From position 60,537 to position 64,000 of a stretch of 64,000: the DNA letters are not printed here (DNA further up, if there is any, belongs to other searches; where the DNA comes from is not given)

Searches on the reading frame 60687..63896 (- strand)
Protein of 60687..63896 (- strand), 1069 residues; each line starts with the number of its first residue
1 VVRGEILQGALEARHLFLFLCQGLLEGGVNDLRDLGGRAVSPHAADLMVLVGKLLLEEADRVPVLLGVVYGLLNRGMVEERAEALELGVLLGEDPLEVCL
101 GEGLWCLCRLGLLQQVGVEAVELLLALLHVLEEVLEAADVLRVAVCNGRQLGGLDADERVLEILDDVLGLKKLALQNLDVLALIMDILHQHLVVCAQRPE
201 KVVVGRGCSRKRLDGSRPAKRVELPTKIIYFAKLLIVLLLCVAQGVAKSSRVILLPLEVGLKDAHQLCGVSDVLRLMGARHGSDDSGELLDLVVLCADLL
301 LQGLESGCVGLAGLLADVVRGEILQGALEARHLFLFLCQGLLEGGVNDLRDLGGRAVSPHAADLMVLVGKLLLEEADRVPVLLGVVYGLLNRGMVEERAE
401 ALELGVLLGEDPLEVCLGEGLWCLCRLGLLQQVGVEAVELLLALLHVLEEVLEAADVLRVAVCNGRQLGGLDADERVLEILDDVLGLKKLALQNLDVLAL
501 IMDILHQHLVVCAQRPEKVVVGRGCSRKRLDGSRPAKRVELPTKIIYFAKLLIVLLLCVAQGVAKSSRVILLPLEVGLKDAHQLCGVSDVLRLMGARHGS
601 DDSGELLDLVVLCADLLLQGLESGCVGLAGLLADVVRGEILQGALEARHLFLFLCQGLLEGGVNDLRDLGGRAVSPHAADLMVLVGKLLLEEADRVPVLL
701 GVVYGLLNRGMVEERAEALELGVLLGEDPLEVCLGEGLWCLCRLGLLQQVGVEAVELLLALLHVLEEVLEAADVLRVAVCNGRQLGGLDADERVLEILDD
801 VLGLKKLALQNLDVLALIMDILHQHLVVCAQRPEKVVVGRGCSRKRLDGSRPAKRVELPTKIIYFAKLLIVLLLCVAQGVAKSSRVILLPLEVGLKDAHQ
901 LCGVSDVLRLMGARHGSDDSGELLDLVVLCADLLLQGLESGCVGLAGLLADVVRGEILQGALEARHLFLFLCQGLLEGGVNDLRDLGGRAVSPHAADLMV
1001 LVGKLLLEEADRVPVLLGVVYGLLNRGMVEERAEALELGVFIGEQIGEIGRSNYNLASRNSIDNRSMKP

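Call 40: search_protein_families(library=pfam, proteins=[window:60687-63896:-], max_evalue=0.00001)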
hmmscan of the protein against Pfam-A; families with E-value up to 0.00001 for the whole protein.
window:60687-63896:- (1069 aa): 1 family
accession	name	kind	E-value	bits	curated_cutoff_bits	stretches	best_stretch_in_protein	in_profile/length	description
PF21050.3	ARMC9_ARM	-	1.6e-09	38.2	27.3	0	983-1043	37-98/120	LisH domain-containing protein ARMC9, ARM repeats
